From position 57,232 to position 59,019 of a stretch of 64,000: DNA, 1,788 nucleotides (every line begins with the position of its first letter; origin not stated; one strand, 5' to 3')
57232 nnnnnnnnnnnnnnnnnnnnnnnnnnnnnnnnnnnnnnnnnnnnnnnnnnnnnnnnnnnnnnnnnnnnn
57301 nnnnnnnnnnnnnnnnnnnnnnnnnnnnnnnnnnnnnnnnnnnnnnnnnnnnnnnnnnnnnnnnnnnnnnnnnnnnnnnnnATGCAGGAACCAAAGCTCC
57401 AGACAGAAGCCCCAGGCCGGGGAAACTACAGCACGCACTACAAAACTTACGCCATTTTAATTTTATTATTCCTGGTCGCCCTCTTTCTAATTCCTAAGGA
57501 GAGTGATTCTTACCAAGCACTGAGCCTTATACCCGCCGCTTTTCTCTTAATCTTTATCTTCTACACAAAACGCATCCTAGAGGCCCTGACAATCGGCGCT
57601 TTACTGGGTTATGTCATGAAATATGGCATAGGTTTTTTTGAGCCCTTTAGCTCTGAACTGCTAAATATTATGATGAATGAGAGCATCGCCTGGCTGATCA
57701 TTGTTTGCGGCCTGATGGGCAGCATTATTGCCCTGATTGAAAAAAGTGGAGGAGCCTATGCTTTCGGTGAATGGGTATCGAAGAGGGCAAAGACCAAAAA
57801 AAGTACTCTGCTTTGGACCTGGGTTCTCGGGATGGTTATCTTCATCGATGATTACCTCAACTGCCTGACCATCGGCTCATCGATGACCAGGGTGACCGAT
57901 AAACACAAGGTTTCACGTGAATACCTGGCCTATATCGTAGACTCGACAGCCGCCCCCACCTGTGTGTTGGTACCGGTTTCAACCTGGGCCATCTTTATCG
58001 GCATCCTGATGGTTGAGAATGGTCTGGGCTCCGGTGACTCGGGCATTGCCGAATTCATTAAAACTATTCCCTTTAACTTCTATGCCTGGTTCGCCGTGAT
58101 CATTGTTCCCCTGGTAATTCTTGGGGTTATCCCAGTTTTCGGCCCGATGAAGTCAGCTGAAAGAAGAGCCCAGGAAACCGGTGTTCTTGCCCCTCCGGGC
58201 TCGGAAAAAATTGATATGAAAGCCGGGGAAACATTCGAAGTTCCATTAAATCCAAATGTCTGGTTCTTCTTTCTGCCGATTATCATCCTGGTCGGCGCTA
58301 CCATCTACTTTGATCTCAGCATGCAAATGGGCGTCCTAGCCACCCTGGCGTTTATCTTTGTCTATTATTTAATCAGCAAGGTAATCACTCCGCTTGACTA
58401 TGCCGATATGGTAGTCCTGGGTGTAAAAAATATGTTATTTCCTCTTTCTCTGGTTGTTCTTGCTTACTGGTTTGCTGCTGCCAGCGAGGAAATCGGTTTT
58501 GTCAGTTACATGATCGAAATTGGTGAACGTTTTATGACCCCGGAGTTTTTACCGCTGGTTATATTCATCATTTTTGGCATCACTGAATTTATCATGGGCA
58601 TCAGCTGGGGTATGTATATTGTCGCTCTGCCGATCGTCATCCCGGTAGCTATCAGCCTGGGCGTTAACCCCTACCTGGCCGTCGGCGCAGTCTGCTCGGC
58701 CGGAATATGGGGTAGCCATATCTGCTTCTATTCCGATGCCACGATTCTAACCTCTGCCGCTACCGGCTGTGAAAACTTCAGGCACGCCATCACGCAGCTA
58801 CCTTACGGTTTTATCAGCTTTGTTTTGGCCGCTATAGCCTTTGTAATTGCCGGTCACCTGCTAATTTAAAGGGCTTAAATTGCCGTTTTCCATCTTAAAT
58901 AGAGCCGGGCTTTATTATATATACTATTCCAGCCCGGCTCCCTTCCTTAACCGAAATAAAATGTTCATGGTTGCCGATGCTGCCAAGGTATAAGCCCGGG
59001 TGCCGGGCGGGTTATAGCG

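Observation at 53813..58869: Uncharacterised sigma-54 module: GAF/PAS enhancer-binding protein, HemL-like aminotransferase and NhaC-family transporter with divergent -24/-12 promoters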

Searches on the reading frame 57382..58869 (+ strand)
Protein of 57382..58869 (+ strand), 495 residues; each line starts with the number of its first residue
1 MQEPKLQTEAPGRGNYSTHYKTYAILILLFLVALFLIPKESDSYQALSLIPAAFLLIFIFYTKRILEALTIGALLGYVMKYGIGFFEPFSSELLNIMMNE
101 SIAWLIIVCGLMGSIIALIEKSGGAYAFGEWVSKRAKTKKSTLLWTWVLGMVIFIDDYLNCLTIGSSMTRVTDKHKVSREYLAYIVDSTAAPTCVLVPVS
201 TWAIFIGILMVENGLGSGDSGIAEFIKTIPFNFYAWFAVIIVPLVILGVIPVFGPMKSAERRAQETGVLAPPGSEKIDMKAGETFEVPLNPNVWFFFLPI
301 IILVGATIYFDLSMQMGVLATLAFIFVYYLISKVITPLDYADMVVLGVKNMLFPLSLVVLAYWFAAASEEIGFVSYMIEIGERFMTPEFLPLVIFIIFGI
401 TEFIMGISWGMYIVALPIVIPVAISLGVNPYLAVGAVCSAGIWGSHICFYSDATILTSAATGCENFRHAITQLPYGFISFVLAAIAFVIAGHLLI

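Call 3: search_protein_families(library=pfam, proteins=[window:57382-58869:+])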
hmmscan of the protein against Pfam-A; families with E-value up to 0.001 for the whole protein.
window:57382-58869:+ (495 aa): 1 family
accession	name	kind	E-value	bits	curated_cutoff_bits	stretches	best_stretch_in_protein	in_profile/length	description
PF03553.21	Na_H_antiporter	-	1e-28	100.9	23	1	224-491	35-302/303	Na+/H+ antiporter family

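Call 4: search_protein_families(library=ncbifam, proteins=[window:57382-58869:+])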
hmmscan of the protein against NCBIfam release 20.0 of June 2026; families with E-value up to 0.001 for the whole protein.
window:57382-58869:+ (495 aa): 3 families
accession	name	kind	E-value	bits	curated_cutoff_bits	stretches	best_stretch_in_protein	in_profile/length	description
NF000013.1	tet_NaH_anti_35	exception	2.5e-20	73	750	2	313-491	154-332/369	tetracycline efflux Na+/H+ antiporter family transporter Tet(35)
TIGR00931.1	antiport_nhaC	equivalog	2.2e-11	43.2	370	1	300-492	16-207/454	Na+/H+ antiporter NhaC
NF052307.1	ArgOrthExpArcD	equivalog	1.5e-05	24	650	1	300-491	27-222/469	arginine/ornithine antiporter ArcD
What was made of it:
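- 57382..58869 (+): NhaC-family (PF03553) secondary transporter, the probable substrate importer. It is not a bona fide NhaC Na+/H+ antiporter. TIGR00931 nhaC scores only 43 against a cut-off of 370 (calls 3, 4).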

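Call 40: find_homologous_proteins(query=window:57382-58869:+, max_evalue=1e-20)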
Query window:57382-58869:+ (495 aa): 4233 proteins with E <= 1e-20 among 8000 candidates; the best 120 are listed.
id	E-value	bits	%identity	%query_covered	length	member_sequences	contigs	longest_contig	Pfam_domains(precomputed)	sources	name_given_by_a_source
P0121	0.0e+0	1049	95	100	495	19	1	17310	PF03553.22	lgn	-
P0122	1.3e-296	1002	90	100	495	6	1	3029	PF03553.22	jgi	-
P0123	1.1e-284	963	86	100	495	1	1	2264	PF03553.22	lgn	-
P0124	2.3e-283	959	86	100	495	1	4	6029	PF03553.22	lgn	-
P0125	1.5e-281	953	84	100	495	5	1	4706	PF03553.22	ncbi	-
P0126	2.8e-279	945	84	100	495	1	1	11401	PF03553.22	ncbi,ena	-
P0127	3.5e-278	942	83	100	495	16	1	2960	PF03553.22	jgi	jgi:tetracycline resistance efflux pump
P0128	2.4e-241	820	72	100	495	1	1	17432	PF03553.22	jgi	jgi:tetracycline resistance efflux pump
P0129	1.9e-240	817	70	100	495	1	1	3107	PF03553.22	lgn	-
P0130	8.1e-234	795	71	100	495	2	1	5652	PF03553.22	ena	-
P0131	1.3e-232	791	69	100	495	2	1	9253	PF03553.22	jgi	-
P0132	6.3e-228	776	69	96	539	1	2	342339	PF03553.22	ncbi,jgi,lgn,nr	ncbi:MAG: hypothetical protein HPY66_0022 [Firmicutes bacterium]|nr:hypothetical protein [Bacillota 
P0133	1.1e-225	768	72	95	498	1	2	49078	PF03606.22,PF03553.22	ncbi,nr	ncbi:MAG: Na+/H+ antiporter NhaC family protein [Bacillota bacterium]|nr:Na+/H+ antiporter NhaC fami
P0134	3.2e-224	764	72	95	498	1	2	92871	PF03606.22,PF03553.22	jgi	jgi:tetracycline resistance efflux pump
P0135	6.5e-224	763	67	100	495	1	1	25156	PF03553.22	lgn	-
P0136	1.4e-222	758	69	98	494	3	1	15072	PF03606.22,PF03553.22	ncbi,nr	ncbi:MAG: Na+/H+ antiporter NhaC family protein [Eubacteriales bacterium]|nr:Na+/H+ antiporter NhaC 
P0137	1.1e-221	755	67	99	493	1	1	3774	PF03553.22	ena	-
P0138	2.6e-221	754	67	100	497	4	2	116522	PF03606.22,PF03553.22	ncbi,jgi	-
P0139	5.4e-220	750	66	97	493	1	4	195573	PF03553.22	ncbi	-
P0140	1.7e-219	748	68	97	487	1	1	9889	PF03606.22,PF03553.22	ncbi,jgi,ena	ncbi:MAG: Na+/H+ antiporter NhaC family protein [Anaerovoracaceae bacterium]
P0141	2.4e-219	747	68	97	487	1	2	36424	PF03606.22,PF03553.22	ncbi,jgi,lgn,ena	ncbi:MAG: Na+/H+ antiporter NhaC family protein [Anaerovoracaceae bacterium]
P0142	2.9e-219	747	68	97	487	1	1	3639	PF03606.22,PF03553.22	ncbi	-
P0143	3.0e-219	747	69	97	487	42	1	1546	PF03553.22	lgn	-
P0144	3.1e-219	747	68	97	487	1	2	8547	PF03606.22,PF03553.22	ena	-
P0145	4.0e-219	747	66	98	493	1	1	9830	PF03553.22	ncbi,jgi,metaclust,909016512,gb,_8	metaclust:\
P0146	4.0e-219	747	68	97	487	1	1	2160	PF03606.22,PF03553.22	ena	-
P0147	6.9e-219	746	67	97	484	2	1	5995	PF03606.22,PF03553.22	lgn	-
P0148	3.2e-218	744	67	97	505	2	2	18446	PF03553.22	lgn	-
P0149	5.2e-218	743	67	98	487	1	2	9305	PF03553.22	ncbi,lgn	-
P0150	1.1e-216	739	68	96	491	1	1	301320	PF03553.22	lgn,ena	-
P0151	2.2e-216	738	68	96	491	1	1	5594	PF03553.22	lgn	-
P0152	3.1e-215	734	67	98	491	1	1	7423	PF03606.22,PF03553.22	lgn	-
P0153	5.4e-214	730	65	97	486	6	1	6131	PF03606.22,PF03553.22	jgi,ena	-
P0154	1.0e-213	729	67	96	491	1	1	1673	PF03606.22,PF03553.22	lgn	-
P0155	9.9e-212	722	64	99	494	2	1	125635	PF03553.22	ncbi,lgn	-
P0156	1.0e-211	722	68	95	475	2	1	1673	PF03553.22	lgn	-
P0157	1.5e-211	722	66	96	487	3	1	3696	PF03606.22,PF03553.22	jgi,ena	jgi:Na+/H+ antiporter NhaC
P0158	4.9e-211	720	66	96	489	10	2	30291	PF03553.22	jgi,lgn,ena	jgi:Na+/H+ antiporter NhaC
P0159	6.4e-211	720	65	98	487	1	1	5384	PF03553.22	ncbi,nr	ncbi:MAG TPA: Na+/H+ antiporter NhaC family protein [Anaerovoracaceae bacterium]|nr:Na+/H+ antiporte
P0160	2.1e-210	718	67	97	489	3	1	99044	PF03553.22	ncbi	-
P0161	3.6e-207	707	63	96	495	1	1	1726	PF03606.22,PF03553.22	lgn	-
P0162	5.5e-207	707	63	97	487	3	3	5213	PF03606.22,PF03553.22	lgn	-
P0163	2.3e-204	698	62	97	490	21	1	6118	PF03553.22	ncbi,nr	ncbi:MAG: sodium:proton antiporter [Clostridiales bacterium]|nr:sodium:proton antiporter [Clostridia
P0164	9.5e-204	696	62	96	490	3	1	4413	PF03553.22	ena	-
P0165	1.2e-203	696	63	96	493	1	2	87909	PF03606.22,PF03553.22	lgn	-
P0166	6.9e-203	693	63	97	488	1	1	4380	PF03553.22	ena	-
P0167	7.6e-203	693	64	97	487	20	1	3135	PF03553.22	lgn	-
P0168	2.1e-202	692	62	97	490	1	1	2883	PF03553.22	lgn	-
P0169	4.3e-202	691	64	96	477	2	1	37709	PF03553.22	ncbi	-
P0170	3.2e-201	688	63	97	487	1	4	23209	PF03553.22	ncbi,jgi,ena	-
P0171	3.5e-201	688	63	97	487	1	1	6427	PF03553.22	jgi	-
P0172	4.8e-201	687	63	97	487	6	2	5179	PF03553.22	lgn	-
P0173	5.4e-201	687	63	97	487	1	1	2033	PF03553.22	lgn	-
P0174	7.3e-201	687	63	97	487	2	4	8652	PF03553.22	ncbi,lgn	-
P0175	7.4e-201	686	63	97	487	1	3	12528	PF03553.22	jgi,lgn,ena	-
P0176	1.3e-200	686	63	97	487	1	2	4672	PF03553.22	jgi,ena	-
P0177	1.6e-200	685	63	97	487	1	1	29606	PF03553.22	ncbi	-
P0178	2.9e-200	685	63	97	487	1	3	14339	PF03553.22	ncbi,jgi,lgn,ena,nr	ncbi:MAG TPA: Na+/H+ antiporter NhaC family protein [Bacillota bacterium]|nr:Na+/H+ antiporter NhaC 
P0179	4.5e-200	684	63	96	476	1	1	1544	PF03553.22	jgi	-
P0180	6.6e-200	683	62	97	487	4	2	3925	PF03553.22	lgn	-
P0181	8.1e-200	683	62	97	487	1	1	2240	PF03553.22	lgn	-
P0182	1.3e-199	682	63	97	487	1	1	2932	PF03553.22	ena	-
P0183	2.0e-199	682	62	96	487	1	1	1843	PF03553.22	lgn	-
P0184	3.0e-199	681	61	97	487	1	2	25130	PF03553.22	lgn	-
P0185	1.4e-198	679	64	92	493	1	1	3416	PF03553.22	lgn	-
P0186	2.1e-198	678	60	99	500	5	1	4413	PF03606.22,PF03553.22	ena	-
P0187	6.8e-198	677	62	97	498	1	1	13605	PF03606.22,PF03553.22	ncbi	-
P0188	3.8e-197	674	64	94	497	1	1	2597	PF03553.22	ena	-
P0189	1.5e-196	672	65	91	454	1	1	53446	PF03553.22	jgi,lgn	jgi:Na+/H+ antiporter NhaC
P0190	3.1e-196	671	60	98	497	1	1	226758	PF03553.22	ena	-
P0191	3.5e-196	671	62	95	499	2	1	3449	PF03606.22,PF03553.22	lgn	-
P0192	4.4e-196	671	64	91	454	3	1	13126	PF03553.22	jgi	-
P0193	9.8e-196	670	60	98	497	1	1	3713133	PF03553.22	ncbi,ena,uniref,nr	ncbi:Na+/H+ antiporter NhaC family protein [uncultured Desulfuromonas sp.]|uniref:Na+/H+ antiporter 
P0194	1.3e-195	669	60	97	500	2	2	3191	PF03606.22,PF03553.22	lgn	-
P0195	1.3e-195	669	60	98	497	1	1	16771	PF03553.22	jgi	-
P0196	3.7e-195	668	64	91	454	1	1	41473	PF03553.22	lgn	-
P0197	4.1e-195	668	60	95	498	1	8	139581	PF03553.22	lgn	-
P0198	4.3e-195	667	61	95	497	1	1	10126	PF03553.22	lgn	-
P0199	5.2e-195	667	64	92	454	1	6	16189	PF03606.22,PF03553.22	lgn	-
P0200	6.7e-195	667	61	99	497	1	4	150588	PF03606.22,PF03553.22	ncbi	-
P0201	9.6e-195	666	59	99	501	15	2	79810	PF03553.22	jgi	jgi:Na+/H+ antiporter NhaC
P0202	2.0e-194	665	60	95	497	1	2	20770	PF03553.22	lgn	-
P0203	3.1e-194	665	61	95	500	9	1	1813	PF03553.22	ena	-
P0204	3.3e-194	665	61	95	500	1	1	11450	PF03606.22,PF03553.22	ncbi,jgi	-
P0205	4.5e-194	664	62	93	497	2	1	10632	PF03553.22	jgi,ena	-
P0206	5.7e-194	664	58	98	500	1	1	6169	PF03553.22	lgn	-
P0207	6.0e-194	664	61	95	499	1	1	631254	PF03606.22,PF03553.22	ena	-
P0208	7.3e-194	663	61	95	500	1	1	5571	PF03553.22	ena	-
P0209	1.8e-193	662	60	95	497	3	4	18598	PF03553.22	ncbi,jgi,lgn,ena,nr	ncbi:MAG: sodium:proton antiporter [Deltaproteobacteria bacterium]|jgi:Na+/H+ antiporter NhaC|nr:sod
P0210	2.2e-193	662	61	97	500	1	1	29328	PF03606.22,PF03553.22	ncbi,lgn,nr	ncbi:MAG: sodium:proton antiporter [Desulfobulbaceae bacterium]|nr:MAG: sodium:proton antiporter [De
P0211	2.3e-193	662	61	95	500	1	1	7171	PF03553.22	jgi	-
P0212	2.8e-193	662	61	97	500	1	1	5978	PF03553.22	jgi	jgi:Na+/H+ antiporter NhaC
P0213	2.9e-193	661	61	95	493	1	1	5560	PF03606.22,PF03553.22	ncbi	-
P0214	5.1e-193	661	60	95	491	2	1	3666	PF03553.22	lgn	-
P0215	5.2e-193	661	60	99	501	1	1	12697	PF03553.22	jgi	jgi:Na+/H+ antiporter NhaC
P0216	7.2e-193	660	62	97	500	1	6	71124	PF03553.22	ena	-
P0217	9.4e-193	660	60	97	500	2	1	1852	PF03553.22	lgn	-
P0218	1.4e-192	659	59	98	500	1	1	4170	PF03553.22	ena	-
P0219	2.4e-192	658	59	95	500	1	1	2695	PF03553.22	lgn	-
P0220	4.4e-192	658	58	100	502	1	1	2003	PF03606.22,PF03553.22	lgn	-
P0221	5.7e-192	657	58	98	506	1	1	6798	PF03606.22,PF03553.22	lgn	-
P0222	9.9e-192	656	59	95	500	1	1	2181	PF03553.22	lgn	-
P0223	1.4e-191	656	58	98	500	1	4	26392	PF03553.22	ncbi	-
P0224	2.0e-191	655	60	95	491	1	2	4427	PF03553.22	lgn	-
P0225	2.8e-191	655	58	98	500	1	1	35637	PF03553.22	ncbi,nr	ncbi:MAG: sodium:proton antiporter [Desulfobulbaceae bacterium]|nr:sodium:proton antiporter [Desulfo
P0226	3.0e-191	655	57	99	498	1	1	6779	PF03553.22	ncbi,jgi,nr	ncbi:MAG: Na+/H+ antiporter NhaC family protein [Desulfocapsaceae bacterium]|jgi:Na+/H+ antiporter N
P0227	3.1e-191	655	58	98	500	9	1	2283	PF03553.22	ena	-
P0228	4.9e-191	654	59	98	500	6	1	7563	PF03553.22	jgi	jgi:Na+/H+ antiporter NhaC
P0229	5.5e-191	654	58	98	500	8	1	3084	PF03553.22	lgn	-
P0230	7.5e-191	653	57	98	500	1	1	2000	PF03553.22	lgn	-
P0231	7.7e-191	653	57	99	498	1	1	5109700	PF03553.22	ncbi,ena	-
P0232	9.3e-191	653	60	95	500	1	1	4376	PF03600.23,PF03553.22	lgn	-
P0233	1.4e-190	653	60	95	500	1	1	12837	PF03606.22,PF03553.22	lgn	-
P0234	1.4e-190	653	57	100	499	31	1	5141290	PF03553.22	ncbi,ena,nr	nr:Na+/H+ antiporter NhaC family protein [uncultured Desulfobacter sp.]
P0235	1.9e-190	652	58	99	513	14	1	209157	PF03606.22,PF03553.22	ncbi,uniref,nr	ncbi:hypothetical protein JWG39_04655 [Desulforhopalus vacuolatus]|uniref:Na+/H+ antiporter NhaC fam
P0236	3.1e-190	651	60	95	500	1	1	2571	PF03553.22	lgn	-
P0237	6.3e-190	650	59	95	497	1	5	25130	PF03553.22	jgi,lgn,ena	-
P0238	7.2e-190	650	60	95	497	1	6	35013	PF03553.22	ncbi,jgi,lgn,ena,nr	ncbi:MAG: sodium:proton antiporter [Alkaliphilus sp.]|nr:sodium:proton antiporter [Alkaliphilus sp.]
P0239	7.9e-190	650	60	96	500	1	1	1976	PF03553.22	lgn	-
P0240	8.7e-190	650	58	99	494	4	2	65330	PF03553.22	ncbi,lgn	-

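Call 41: find_encoding_contigs(protein=P0128, flank=8000, max_places=2)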
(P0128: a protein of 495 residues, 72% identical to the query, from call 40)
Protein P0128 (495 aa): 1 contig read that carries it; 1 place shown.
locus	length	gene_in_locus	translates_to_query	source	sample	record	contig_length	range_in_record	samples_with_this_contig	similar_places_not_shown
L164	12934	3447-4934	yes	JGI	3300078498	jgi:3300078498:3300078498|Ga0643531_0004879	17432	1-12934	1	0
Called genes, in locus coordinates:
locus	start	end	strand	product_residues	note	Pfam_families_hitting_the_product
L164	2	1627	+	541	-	?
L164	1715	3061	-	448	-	PF00202:Aminotran_3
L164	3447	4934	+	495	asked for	PF03553:Na_H_antiporter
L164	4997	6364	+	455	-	PF00202:Aminotran_3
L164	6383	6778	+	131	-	PF12797:Fer4_2 (faint), PF12837:Fer4_6 (faint), PF13237:Fer4_10, PF14697:Fer4_21 (weak), PF00037:Fer4 (weak), PF12838:Fer4_7, PF13187:Fer4_9, PF00037:Fer4 (weak), +4 more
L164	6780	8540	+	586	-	PF02730:AFOR_N, PF01314:AFOR_C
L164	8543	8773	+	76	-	PF02597:ThiS (weak), PF14451:Ub-Mut7C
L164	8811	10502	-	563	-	PF00989:PAS (weak), PF13426:PAS_9 (weak), PF01078:Mg_chelatase (faint), PF00158:Sigma54_activat, PF14532:Sigma54_activ_2, PF07724:AAA_2 (faint), PF25601:AAA_lid_14, PF18024:HTH_50 (weak)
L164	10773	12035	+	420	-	PF02812:ELFV_dehydrog_N, PF00208:ELFV_dehydrog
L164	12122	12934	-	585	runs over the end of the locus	PF02730:AFOR_N, PF01314:AFOR_C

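Call 42: find_encoding_contigs(protein=P0132, flank=8000, max_places=2)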
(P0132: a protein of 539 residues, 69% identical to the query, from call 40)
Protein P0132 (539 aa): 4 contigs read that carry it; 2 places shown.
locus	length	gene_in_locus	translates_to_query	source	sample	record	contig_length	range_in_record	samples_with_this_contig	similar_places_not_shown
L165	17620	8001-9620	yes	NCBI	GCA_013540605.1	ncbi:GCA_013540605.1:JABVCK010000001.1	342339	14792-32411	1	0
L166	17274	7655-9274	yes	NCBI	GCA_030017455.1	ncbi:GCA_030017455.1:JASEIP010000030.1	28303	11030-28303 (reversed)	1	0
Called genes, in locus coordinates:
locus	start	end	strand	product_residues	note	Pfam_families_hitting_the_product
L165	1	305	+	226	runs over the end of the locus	PF03313:SDH_alpha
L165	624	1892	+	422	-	PF00202:Aminotran_3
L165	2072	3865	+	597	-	PF13185:GAF_2 (weak), PF00989:PAS, PF13426:PAS_9 (weak), PF00158:Sigma54_activat, PF14532:Sigma54_activ_2, PF00004:AAA (weak), PF07728:AAA_5 (weak), PF25601:AAA_lid_14, +2 more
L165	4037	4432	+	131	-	PF12797:Fer4_2 (weak), PF14697:Fer4_21 (weak), PF13183:Fer4_8 (weak), PF13187:Fer4_9 (weak), PF13237:Fer4_10, PF00037:Fer4 (weak), PF12838:Fer4_7, PF13187:Fer4_9, +7 more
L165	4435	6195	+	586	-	PF02730:AFOR_N, PF01314:AFOR_C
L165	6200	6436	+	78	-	-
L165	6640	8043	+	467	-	PF00202:Aminotran_3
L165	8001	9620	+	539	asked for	PF03553:Na_H_antiporter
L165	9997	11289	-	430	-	PF00082:Peptidase_S8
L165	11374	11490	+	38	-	-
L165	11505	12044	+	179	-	PF04073:tRNA_edit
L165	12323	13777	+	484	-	PF00989:PAS, PF08448:PAS_4 (weak), PF13426:PAS_9, PF00158:Sigma54_activat, PF14532:Sigma54_activ_2, PF07728:AAA_5, PF25601:AAA_lid_14, PF02954:HTH_8, +2 more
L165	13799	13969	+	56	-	-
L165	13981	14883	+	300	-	PF13237:Fer4_10 (faint), PF00037:Fer4 (faint), PF12837:Fer4_6 (faint), PF14697:Fer4_21 (weak), PF04055:Radical_SAM, PF13353:Fer4_12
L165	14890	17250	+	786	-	PF02901:PFL-like, PF01228:Gly_radical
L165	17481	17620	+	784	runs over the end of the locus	PF00989:PAS, PF08448:PAS_4, PF13188:PAS_8, PF13426:PAS_9, PF00989:PAS, PF13426:PAS_9, PF00512:HisKA, PF02518:HATPase_c, +7 more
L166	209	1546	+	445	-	PF00202:Aminotran_3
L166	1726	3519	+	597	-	PF13185:GAF_2 (weak), PF00989:PAS, PF13426:PAS_9 (weak), PF00158:Sigma54_activat, PF14532:Sigma54_activ_2, PF00004:AAA (weak), PF07728:AAA_5 (weak), PF25601:AAA_lid_14, +2 more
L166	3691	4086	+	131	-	PF12797:Fer4_2 (weak), PF14697:Fer4_21 (weak), PF13183:Fer4_8 (weak), PF13187:Fer4_9 (weak), PF13237:Fer4_10, PF00037:Fer4 (weak), PF12838:Fer4_7, PF13187:Fer4_9, +7 more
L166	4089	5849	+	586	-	PF02730:AFOR_N, PF01314:AFOR_C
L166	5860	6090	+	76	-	-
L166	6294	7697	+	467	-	PF00202:Aminotran_3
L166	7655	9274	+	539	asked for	PF03553:Na_H_antiporter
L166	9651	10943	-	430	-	PF00082:Peptidase_S8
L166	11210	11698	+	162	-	PF04073:tRNA_edit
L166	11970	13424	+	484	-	PF00989:PAS, PF08448:PAS_4 (weak), PF13426:PAS_9, PF00158:Sigma54_activat, PF14532:Sigma54_activ_2, PF07728:AAA_5, PF25601:AAA_lid_14, PF02954:HTH_8, +2 more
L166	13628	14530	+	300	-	PF13237:Fer4_10 (faint), PF00037:Fer4 (faint), PF12837:Fer4_6 (faint), PF14697:Fer4_21 (weak), PF04055:Radical_SAM, PF13353:Fer4_12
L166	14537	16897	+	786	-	PF02901:PFL-like, PF01228:Gly_radical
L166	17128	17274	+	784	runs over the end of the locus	PF00989:PAS, PF08448:PAS_4, PF13188:PAS_8, PF13426:PAS_9, PF00989:PAS, PF13426:PAS_9, PF00512:HisKA, PF02518:HATPase_c, +7 more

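Call 43: find_encoding_contigs(protein=P0138, flank=8000, max_places=2)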
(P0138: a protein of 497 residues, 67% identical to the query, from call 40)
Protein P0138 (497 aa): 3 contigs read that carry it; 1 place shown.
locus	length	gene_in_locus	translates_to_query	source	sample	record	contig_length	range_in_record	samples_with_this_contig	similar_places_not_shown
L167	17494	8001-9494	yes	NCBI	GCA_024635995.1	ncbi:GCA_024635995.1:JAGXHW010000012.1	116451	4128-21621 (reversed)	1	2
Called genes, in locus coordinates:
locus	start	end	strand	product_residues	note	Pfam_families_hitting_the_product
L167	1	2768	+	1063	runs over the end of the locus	PF25596:CPSase_L_D1, PF02786:CPSase_L_D2, PF02787:CPSase_L_D3, PF25596:CPSase_L_D1, PF02655:ATP-grasp_3, PF02786:CPSase_L_D2, PF07478:Dala_Dala_lig_C, PF15632:ATPgrasp_Ter, +6 more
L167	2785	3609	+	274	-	PF00175:NAD_binding_1 (faint), PF10418:DHODB_Fe-S_bind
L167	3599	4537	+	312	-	PF01180:DHO_dh, PF01207:Dus (faint)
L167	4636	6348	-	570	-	PF07992:Pyr_redox_2, PF13450:NAD_binding_8 (faint), PF13738:Pyr_redox_3, PF00070:Pyr_redox, PF02852:Pyr_redox_dim, PF00581:Rhodanese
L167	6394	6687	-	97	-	PF12840:HTH_20 (weak), PF01022:HTH_5 (weak)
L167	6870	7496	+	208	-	PF04961:FTCD_C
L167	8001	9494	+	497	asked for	PF03606:DcuC (weak), PF03553:Na_H_antiporter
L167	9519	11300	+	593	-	PF13185:GAF_2 (weak), PF00989:PAS, PF08448:PAS_4 (weak), PF13426:PAS_9 (weak), PF00158:Sigma54_activat, PF14532:Sigma54_activ_2, PF00004:AAA (weak), PF25601:AAA_lid_14, +3 more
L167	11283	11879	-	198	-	PF13489:Methyltransf_23, PF01209:Ubie_methyltran, PF13847:Methyltransf_31, PF08241:Methyltransf_11, PF08242:Methyltransf_12, PF13649:Methyltransf_25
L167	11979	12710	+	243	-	PF01381:HTH_3, PF00717:Peptidase_S24 (weak)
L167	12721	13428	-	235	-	PF02463:SMC_N (faint), PF00005:ABC_tran, PF13304:AAA_21 (faint)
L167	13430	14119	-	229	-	PF00528:BPD_transp_1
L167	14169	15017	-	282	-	PF00892:EamA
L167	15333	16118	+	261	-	PF00005:ABC_tran, PF13304:AAA_21 (weak)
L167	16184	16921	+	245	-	PF01797:Y1_Tnp (weak)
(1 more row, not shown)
